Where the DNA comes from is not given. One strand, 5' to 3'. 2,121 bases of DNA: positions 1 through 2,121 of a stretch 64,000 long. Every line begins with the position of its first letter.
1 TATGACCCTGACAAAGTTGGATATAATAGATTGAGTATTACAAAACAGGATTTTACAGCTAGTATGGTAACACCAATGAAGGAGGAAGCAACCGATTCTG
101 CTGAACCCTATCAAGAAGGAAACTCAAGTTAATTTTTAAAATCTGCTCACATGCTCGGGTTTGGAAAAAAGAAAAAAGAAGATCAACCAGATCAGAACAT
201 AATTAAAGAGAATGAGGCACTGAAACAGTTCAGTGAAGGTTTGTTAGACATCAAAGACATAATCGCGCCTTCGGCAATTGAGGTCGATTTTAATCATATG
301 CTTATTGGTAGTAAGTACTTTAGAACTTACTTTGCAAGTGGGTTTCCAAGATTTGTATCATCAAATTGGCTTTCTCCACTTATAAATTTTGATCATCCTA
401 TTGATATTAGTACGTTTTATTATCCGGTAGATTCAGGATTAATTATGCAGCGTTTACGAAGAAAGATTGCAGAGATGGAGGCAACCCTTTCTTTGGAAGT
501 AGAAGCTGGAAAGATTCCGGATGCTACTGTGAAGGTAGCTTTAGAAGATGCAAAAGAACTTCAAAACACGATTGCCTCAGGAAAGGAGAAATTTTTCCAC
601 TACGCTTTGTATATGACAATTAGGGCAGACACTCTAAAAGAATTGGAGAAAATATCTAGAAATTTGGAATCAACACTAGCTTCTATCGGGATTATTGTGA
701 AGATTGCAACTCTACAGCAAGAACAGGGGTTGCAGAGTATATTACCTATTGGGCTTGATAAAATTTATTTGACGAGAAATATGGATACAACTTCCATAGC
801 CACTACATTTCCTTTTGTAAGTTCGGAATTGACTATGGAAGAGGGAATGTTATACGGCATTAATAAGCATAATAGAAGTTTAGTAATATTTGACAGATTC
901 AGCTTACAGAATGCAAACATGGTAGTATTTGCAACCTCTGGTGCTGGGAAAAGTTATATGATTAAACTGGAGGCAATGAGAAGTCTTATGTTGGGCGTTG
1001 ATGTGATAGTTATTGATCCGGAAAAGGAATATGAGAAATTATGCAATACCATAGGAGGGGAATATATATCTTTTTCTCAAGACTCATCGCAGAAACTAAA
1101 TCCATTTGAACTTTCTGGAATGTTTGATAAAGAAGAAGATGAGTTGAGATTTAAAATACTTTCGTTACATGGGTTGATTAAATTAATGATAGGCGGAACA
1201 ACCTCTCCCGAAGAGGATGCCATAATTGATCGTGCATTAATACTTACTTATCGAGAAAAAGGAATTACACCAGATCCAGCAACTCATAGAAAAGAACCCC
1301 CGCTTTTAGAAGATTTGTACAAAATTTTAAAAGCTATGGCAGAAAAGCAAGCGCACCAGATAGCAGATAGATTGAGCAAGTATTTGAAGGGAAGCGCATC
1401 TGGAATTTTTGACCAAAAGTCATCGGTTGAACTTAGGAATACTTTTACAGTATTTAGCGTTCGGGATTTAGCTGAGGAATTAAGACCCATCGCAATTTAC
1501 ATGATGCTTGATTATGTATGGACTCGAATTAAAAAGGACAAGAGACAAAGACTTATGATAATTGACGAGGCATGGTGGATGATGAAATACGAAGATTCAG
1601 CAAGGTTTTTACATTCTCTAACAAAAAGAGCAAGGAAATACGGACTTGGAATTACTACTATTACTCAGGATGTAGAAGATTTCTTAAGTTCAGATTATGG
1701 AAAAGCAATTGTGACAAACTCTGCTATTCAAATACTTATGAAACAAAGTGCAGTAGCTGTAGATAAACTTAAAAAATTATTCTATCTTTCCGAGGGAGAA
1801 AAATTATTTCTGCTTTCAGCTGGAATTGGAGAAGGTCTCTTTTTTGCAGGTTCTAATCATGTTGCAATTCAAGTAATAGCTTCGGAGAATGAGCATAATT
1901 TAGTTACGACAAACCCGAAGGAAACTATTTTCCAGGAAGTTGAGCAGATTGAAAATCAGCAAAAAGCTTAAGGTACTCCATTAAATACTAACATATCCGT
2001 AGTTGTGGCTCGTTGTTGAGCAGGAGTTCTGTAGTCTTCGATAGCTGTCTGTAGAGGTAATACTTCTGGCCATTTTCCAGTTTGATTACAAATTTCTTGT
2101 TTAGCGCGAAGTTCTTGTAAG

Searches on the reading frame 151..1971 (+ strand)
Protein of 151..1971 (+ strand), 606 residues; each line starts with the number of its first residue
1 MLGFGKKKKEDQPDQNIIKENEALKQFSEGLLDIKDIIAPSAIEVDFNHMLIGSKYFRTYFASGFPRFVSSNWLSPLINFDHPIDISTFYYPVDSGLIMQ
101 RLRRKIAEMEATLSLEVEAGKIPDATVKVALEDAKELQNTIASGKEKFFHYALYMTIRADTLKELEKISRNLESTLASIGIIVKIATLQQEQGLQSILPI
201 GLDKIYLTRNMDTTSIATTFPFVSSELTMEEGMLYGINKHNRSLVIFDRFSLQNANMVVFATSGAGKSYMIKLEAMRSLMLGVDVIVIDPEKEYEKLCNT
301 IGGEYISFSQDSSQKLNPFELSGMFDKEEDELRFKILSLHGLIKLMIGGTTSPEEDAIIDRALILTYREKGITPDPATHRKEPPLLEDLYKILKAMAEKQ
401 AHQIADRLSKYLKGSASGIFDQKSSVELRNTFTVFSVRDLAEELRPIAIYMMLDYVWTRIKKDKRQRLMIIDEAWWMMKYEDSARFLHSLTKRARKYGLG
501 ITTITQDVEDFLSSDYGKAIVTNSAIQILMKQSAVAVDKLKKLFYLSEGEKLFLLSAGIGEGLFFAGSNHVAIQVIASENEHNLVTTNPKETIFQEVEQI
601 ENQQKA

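Call 27: search_protein_families(library=pfam, proteins=[window:151-1971:+], max_evalue=0.00001)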
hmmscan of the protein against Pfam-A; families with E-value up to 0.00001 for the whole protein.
window:151-1971:+ (606 aa): 3 families
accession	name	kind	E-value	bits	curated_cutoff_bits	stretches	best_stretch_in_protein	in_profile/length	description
PF19044.6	P-loop_TraG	-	2.9e-27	95.8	25.8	1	251-557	26-345/413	TraG P-loop domain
PF12846.13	AAA_10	-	1.3e-11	44.6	27.5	1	253-523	20-298/362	AAA-like domain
PF01935.23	DUF87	-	1.1e-08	35.8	23.2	1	257-410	26-168/220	Helicase HerA, central domain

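Call 28: search_protein_families(library=ncbifam, proteins=[window:151-1971:+], max_evalue=1e-10)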
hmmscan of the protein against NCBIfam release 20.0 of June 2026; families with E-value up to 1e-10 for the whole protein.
window:151-1971:+ (606 aa): 8 families
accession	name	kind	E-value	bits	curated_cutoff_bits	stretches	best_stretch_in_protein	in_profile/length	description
NF045971.1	conju_CD1110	equivalog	3.6e-119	399.2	325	1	25-574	178-735/752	VirB4-like conjugal transfer ATPase, CD1110 family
NF045975.1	VirB4_plasma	equivalog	3e-81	273.4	590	1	13-583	283-891/894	Mbov_0397 family ICE element conjugal transfer ATPase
TIGR02746.1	TraC-F-type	equivalog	6e-58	196.4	567.05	1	93-562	264-741/800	type IV secretion system protein TraC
TIGR00929.1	VirB4_CagE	subfamily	5.9e-42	143.9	643.1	1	54-554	239-724/792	VirB4 family type IV secretion/conjugal transfer ATPase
NF010278.0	PRK13721.1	subfamily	5.9e-19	67.4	1177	0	208-320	431-542/874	type IV secretion system protein TraC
TIGR03783.1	Bac_Flav_CT_G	subfamily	1e-17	63.3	261.55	1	252-557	436-760/829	TraG family conjugative transposon ATPase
NF041017.1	DNA_import_CedB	equivalog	3.6e-17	62.2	700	1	132-511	155-519/590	DNA import protein CedB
NF010473.0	PRK13898.1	equivalog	5.6e-11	41.2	1050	0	139-553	327-730/801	type IV secretion system ATPase VirB4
